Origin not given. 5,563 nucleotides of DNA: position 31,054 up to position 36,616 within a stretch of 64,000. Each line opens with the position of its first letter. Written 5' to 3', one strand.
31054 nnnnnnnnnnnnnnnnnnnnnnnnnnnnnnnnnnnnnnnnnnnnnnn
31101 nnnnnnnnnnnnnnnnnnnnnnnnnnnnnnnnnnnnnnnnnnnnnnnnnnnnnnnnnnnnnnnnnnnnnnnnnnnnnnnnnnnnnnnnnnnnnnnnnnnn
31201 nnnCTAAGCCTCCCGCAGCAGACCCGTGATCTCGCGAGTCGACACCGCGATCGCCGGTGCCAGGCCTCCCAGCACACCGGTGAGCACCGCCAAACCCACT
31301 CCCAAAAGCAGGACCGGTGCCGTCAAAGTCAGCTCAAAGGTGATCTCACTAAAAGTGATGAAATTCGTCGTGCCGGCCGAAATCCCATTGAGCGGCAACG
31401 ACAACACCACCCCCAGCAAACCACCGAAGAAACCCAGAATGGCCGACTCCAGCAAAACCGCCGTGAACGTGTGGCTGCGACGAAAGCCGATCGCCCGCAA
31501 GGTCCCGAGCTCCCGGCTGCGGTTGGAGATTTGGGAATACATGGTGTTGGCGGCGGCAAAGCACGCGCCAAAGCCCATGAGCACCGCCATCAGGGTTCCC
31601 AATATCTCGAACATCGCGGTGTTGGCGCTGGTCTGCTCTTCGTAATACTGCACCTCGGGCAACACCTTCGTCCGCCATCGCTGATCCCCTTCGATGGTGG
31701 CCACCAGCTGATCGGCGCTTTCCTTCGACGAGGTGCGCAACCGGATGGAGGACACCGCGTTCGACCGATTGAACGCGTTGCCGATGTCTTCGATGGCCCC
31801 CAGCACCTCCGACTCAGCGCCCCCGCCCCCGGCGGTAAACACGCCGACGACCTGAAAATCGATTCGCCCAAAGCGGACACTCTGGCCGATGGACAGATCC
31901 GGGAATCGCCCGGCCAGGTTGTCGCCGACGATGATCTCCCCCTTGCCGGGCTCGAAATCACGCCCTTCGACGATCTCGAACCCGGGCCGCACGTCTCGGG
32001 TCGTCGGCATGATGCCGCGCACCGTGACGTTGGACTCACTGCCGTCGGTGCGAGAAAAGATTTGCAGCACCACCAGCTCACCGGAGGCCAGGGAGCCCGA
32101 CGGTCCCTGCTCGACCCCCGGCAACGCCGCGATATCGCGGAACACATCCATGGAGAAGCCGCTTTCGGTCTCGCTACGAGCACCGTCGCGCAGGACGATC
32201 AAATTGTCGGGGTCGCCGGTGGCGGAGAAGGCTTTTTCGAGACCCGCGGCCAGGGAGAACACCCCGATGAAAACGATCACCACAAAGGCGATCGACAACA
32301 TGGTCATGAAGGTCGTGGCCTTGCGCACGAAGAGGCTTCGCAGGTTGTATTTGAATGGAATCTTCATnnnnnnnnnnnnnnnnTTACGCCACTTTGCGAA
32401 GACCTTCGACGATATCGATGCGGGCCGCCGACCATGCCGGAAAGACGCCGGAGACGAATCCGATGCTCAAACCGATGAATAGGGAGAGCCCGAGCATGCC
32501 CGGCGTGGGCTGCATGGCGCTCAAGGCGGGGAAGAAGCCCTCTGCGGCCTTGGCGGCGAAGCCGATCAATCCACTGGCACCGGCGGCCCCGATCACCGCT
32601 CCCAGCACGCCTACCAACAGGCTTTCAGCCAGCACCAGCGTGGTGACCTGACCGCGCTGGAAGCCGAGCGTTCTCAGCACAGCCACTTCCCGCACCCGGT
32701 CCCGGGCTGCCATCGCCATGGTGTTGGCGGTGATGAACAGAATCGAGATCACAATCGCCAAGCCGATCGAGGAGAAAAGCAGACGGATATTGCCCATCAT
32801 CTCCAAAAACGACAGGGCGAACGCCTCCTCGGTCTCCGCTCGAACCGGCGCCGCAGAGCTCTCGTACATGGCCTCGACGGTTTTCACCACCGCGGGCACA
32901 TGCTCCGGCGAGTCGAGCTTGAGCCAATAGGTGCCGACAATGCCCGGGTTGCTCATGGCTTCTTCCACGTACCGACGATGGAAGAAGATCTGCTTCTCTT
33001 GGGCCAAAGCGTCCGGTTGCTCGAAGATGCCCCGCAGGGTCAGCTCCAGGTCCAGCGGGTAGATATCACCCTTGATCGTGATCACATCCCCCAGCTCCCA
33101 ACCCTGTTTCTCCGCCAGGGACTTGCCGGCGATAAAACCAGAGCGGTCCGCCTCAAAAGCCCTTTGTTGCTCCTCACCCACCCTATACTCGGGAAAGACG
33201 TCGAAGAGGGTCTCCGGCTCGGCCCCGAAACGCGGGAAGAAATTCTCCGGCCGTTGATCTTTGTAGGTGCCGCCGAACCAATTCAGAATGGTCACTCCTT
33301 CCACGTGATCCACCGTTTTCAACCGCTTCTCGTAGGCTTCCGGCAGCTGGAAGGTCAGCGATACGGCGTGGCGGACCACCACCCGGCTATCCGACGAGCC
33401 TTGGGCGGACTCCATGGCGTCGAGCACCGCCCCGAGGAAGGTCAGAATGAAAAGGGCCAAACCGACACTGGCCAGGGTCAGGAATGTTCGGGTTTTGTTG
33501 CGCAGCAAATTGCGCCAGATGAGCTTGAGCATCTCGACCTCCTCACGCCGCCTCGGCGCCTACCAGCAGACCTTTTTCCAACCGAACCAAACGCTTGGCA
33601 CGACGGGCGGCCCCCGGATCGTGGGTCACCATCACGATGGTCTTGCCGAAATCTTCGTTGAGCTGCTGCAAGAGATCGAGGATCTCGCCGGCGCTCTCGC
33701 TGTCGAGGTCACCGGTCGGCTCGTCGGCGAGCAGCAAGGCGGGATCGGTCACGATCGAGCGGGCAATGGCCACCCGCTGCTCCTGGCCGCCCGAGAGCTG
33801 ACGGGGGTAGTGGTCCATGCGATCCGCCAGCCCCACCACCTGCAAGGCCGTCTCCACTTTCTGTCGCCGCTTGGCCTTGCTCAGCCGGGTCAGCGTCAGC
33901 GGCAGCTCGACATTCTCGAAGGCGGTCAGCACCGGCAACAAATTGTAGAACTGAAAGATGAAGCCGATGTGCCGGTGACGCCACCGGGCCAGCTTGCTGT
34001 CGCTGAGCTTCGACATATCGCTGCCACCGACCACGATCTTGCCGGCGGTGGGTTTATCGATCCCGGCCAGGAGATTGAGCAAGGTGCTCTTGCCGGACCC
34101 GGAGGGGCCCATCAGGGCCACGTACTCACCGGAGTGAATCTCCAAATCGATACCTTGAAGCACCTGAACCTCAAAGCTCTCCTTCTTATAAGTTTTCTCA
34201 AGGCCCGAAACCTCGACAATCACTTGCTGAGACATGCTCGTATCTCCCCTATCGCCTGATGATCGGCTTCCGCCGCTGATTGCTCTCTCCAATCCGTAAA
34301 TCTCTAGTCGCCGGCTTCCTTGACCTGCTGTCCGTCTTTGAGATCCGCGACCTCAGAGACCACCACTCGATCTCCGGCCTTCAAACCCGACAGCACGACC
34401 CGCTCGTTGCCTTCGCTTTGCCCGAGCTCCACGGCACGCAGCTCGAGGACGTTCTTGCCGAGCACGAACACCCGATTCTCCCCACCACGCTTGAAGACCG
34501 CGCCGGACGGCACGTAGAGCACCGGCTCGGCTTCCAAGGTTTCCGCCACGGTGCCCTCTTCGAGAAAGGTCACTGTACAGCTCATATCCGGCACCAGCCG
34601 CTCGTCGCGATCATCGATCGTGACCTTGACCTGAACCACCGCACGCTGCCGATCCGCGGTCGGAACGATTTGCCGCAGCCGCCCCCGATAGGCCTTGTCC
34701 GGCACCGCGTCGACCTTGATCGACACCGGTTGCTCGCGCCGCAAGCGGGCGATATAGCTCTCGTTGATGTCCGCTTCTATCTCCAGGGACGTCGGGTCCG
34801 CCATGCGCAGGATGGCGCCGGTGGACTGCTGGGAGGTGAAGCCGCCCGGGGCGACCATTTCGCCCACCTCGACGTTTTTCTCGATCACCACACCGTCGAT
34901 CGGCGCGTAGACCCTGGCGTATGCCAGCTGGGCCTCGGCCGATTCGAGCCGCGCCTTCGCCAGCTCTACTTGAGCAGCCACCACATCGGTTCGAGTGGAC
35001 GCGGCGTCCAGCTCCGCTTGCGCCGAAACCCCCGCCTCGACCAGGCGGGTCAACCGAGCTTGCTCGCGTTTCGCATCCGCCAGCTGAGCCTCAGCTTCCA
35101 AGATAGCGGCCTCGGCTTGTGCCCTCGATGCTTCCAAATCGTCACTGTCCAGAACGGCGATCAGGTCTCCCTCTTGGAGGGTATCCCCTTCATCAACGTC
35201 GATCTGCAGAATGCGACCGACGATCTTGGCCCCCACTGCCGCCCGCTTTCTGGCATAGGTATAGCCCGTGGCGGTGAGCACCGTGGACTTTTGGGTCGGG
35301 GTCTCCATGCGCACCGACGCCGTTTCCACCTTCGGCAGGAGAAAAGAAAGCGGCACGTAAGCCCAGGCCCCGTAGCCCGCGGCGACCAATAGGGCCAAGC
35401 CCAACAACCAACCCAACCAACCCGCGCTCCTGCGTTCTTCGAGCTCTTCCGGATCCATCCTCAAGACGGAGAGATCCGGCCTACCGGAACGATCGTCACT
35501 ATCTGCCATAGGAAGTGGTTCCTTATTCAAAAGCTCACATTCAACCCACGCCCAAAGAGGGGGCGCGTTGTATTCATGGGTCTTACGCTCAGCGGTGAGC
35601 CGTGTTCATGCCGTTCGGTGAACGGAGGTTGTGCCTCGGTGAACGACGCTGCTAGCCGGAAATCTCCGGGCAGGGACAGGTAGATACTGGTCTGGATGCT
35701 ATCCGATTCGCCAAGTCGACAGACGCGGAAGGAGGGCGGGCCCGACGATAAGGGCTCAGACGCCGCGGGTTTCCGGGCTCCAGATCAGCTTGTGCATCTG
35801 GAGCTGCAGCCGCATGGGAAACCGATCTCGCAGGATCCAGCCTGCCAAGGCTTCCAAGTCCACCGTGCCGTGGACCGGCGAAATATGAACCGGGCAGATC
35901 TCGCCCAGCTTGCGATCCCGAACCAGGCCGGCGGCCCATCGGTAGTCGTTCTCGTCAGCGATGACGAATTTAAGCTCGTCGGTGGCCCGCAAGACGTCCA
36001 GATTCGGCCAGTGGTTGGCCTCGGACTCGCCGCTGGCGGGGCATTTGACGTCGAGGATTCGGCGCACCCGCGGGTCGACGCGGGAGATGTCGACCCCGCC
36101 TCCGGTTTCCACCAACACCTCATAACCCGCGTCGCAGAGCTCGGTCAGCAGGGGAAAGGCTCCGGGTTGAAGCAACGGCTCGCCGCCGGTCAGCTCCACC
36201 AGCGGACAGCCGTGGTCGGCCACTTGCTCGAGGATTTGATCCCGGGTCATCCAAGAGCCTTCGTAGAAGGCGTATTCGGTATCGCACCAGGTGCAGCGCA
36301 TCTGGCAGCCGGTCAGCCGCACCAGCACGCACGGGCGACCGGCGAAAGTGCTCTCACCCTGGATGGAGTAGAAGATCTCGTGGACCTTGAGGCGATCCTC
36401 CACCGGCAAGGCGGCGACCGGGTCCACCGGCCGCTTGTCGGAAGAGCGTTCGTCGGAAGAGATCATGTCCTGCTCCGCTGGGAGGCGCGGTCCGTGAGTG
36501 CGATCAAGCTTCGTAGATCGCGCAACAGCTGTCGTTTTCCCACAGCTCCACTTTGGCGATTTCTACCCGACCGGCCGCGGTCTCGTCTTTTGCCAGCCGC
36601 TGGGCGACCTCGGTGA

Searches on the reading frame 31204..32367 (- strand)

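Call 52: search_protein_families(library=pfam, proteins=[window:31204-32367:-], max_evalue=0.00001)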
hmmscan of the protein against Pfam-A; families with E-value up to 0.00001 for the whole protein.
window:31204-32367:- (387 aa): 2 families
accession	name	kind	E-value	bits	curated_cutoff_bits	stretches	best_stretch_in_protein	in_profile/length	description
PF12704.14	MacB_PCD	-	3.8e-20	73.5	27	1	19-226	1-205/207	MacB-like periplasmic core domain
PF02687.27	FtsX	-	5.7e-16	59.1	25.5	1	259-379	2-119/120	FtsX-like permease C-terminal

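Call 53: search_protein_families(library=ncbifam, proteins=[window:31204-32367:-], max_evalue=0.00001)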
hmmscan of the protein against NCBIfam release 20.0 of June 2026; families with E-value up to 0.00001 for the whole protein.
window:31204-32367:- (387 aa): 5 families
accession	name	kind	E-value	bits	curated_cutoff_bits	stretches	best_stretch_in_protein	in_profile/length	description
TIGR03434.1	ADOP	subfamily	8.9e-18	63.8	622.3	1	6-386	6-401/803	ADOP family duplicated permease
TIGR02212.1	lolCE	equivalog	2.8e-12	46.3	362.45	1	19-325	24-337/411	lipoprotein-releasing ABC transporter permease subunit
TIGR00439.2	FtsX_Gneg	equivalog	5.5e-09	35.6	255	1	245-368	158-283/292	permease-like cell division protein FtsX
NF038347.1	FtsX_Gpos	exception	1.2e-07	31.4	225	1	231-369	142-284/296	permease-like cell division protein FtsX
NF007826.0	PRK10535.1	equivalog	3.5e-07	28.9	966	1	243-374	514-635/648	macrolide ABC transporter ATP-binding protein/permease MacB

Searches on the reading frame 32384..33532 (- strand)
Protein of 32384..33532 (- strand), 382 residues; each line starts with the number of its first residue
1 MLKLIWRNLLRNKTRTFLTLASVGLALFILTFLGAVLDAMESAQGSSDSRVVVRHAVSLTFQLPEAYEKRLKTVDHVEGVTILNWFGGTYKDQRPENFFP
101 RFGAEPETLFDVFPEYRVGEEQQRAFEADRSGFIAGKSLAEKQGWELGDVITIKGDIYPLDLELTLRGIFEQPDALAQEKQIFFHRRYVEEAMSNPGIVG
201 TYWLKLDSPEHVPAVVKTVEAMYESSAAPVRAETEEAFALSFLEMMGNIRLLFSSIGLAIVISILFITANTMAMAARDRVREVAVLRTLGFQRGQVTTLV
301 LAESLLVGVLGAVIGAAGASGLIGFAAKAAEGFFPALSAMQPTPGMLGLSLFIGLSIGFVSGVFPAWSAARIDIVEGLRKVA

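Call 52: search_protein_families(library=pfam, proteins=[window:32384-33532:-], max_evalue=0.00001)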
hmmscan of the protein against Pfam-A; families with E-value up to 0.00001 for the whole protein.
window:32384-33532:- (382 aa): 2 families
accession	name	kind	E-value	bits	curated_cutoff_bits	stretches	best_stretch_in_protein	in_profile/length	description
PF02687.27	FtsX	-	3.3e-14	53.4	25.5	1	255-373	2-119/120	FtsX-like permease C-terminal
PF12704.14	MacB_PCD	-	2.1e-08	35.1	27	1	16-221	1-206/207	MacB-like periplasmic core domain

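Call 53: search_protein_families(library=ncbifam, proteins=[window:32384-33532:-], max_evalue=0.00001)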
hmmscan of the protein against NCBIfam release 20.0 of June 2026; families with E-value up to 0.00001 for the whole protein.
window:32384-33532:- (382 aa): 7 families
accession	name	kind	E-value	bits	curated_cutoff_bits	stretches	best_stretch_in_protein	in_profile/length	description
TIGR03434.1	ADOP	subfamily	1.3e-14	53.3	622.3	1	216-380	238-401/803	ADOP family duplicated permease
NF038347.1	FtsX_Gpos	exception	1.6e-13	50.7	225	1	195-362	118-287/296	permease-like cell division protein FtsX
TIGR02212.1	lolCE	equivalog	2.3e-13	49.9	362.45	1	123-378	135-408/411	lipoprotein-releasing ABC transporter permease subunit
NF008357.0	PRK11146.1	exception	2.8e-09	36.3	439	1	247-316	263-335/414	lipoprotein-releasing ABC transporter permease subunit LolE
TIGR00439.2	FtsX_Gneg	equivalog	3.2e-09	36.4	255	0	241-370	158-287/292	permease-like cell division protein FtsX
TIGR02213.1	lolE_release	exception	8.4e-08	31.5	540.35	1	251-316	264-332/411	lipoprotein-releasing ABC transporter permease subunit LolE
NF038346.1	FtsX_actino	exception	1.4e-07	31.2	250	1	172-324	105-254/308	permease-like cell division protein FtsX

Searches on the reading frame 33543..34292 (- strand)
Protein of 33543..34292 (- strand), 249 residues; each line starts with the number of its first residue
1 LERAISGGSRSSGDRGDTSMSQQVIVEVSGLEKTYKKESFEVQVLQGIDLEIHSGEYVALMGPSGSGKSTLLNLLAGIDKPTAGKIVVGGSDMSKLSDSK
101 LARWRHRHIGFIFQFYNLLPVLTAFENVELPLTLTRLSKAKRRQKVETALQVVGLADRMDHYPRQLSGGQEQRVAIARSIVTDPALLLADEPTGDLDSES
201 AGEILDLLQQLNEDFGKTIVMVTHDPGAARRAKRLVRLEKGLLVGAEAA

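Call 52: search_protein_families(library=pfam, proteins=[window:33543-34292:-], max_evalue=0.00001)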
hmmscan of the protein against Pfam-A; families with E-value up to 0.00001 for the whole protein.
window:33543-34292:- (249 aa): 1 family
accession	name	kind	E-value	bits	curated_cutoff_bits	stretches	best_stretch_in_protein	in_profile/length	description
PF00005.33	ABC_tran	-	1.9e-37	129.3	25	1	45-193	1-136/137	ABC transporter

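Call 53: search_protein_families(library=ncbifam, proteins=[window:33543-34292:-], max_evalue=0.00001)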
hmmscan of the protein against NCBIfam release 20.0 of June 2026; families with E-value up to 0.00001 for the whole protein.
window:33543-34292:- (249 aa): 188 families (the best 25 are shown)
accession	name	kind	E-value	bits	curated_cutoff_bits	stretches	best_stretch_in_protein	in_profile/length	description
TIGR02211.1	LolD_lipo_ex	equivalog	2.1e-74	249.8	307.75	1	25-243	1-219/221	lipoprotein-releasing ABC transporter ATP-binding protein LolD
NF007826.0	PRK10535.1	equivalog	3.5e-68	230.4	966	1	25-245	4-223/648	macrolide ABC transporter ATP-binding protein/permease MacB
NF038007.1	ABC_ATP_DarD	equivalog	1.7e-67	227.1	375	1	27-242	3-217/218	darobactin export ABC transporter ATP-binding protein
TIGR02982.1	heterocyst_DevA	subfamily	3.4e-65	219.7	295.8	1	25-243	1-219/220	ABC exporter ATP-binding subunit, DevA family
TIGR02673.1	FtsE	equivalog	5.5e-65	219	264.85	1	26-241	2-213/214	cell division ATP-binding protein FtsE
NF007879.0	PRK10584.1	equivalog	8.6e-65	218.6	336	1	20-243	1-224/228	putative ABC transporter ATP-binding protein YbbA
NF008639.0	PRK11629.1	equivalog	1.6e-64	217.5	360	1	20-243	1-224/234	lipoprotein-releasing ABC transporter ATP-binding protein LolD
TIGR03608.1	L_ocin_972_ABC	subfamily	1.4e-60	204.3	254.85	1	34-238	7-206/206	putative bacteriocin export ABC transporter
NF040933.2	ABC_arch_GlcV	equivalog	6.5e-57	193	450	1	25-227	2-203/357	glucose ABC transporter ATP-binding protein GlcV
TIGR00968.1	3a0106s01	subfamily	4.5e-56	190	342.75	1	36-245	7-211/237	sulfate ABC transporter ATP-binding protein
TIGR03265.1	PhnT2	equivalog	9.5e-56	189.5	457.7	1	27-241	6-211/353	putative 2-aminoethylphosphonate ABC transporter ATP-binding protein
TIGR02314.1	ABC_MetN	equivalog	1.2e-53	182.3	499.7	1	26-233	2-208/343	methionine ABC transporter ATP-binding protein MetN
NF007027.0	PRK09493.1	equivalog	7.2e-52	176.1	379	1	36-243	8-214/240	glutamine ABC transporter ATP-binding protein GlnQ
TIGR01186.1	proV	subfamily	4e-51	174.2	326.6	1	45-244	9-209/363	betaine/proline/choline family ABC transporter ATP-binding protein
NF008428.0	PRK11264.1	equivalog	5e-51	173.3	406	1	26-245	4-224/250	L-cystine ABC transporter ATP-binding protein TcyN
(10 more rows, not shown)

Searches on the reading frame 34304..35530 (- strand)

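Call 52: search_protein_families(library=pfam, proteins=[window:34304-35530:-], max_evalue=0.00001)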
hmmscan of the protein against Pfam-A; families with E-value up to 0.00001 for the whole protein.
window:34304-35530:- (408 aa): 2 families
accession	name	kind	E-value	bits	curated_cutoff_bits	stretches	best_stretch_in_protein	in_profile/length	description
PF16576.10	HlyD_D23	-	5.4e-24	85.1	30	1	94-316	17-212/214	Barrel-sandwich domain of CusB or HlyD membrane-fusion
PF13437.12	HlyD_3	-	1.6e-18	67.9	22.2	1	207-309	2-97/106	HlyD family secretion protein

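Call 53: search_protein_families(library=ncbifam, proteins=[window:34304-35530:-], max_evalue=0.00001)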
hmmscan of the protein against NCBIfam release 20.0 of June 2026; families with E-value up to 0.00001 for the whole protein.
window:34304-35530:- (408 aa): 21 families
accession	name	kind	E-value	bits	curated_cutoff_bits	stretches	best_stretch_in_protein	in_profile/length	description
TIGR01730.1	RND_mfp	subfamily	9.7e-66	221.9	94.9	1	81-405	12-321/322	efflux RND transporter periplasmic adaptor subunit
TIGR00999.1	8a0102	subfamily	1.4e-39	135.9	319.3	1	115-394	1-267/271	CzcB/NccB family metal efflux transporter periplasmic adaptor subunit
NF008606.0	PRK11578.1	equivalog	5.8e-32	111.2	342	1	46-394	16-365/371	macrolide transporter subunit MacA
NF008589.1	PRK11556.1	equivalog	2.6e-29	102.3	391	1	82-404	70-386/392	MdtA/MuxA family multidrug efflux RND transporter periplasmic adaptor subunit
NF007362.0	PRK09859.1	equivalog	3.7e-23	82.3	738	1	87-402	52-368/385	multidrug transporter subunit MdtE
NF045904.1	RND-peri-MexE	equivalog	4.7e-21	75.1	714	1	64-404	34-367/390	multidrug efflux RND transporter periplasmic adaptor subunit MexE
NF033138.2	RND-peri-MexC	equivalog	1.5e-20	73.7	625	1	93-405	60-371/375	MexC family multidrug efflux RND transporter periplasmic adaptor subunit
TIGR00998.1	8a0101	subfamily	2.7e-20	72.6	390.8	2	169-291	171-284/334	EmrA/EmrK family multidrug efflux transporter periplasmic adaptor subunit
NF007132.1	PRK09578.1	equivalog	2.2e-19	69.5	512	1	73-224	42-193/396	MexX/AxyX family multidrug efflux RND transporter periplasmic adaptor subunit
NF002939.0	PRK03598.1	equivalog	4.1e-18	65.6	393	2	154-322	154-325/332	secretion protein HlyD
NF011604.1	PRK15030.1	equivalog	6.8e-18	64.8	765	1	66-404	38-374/397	multidrug efflux RND transporter periplasmic adaptor subunit AcrA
NF007303.0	PRK09783.1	subfamily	1.6e-14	53.2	390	1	194-393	204-388/414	copper/silver efflux system membrane fusion protein CusB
TIGR02971.1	heterocyst_DevB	subfamily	5.1e-14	52.4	129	1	170-309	170-311/327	ABC exporter membrane fusion protein, DevB family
NF007785.0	PRK10476.1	equivalog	4e-12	45.6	376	1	175-229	179-233/347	multidrug transporter subunit MdtN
NF033834.1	RND_adapt_MexA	exception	7e-10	38.5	750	1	87-405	54-360/373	multidrug efflux RND transporter periplasmic adaptor subunit MexA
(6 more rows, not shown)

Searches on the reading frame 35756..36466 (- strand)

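Call 17: search_protein_families(library=pfam, proteins=[window:35756-36466:-], max_evalue=0.01)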
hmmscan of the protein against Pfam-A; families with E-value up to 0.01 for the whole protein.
window:35756-36466:- (236 aa): 2 families
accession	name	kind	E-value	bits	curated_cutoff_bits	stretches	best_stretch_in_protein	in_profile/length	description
PF04055.27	Radical_SAM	-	1.8e-10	41.7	29.5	1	52-126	5-90/166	Radical SAM superfamily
PF13353.11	Fer4_12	-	0.00025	21.8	22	1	47-112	8-75/137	4Fe-4S single cluster domain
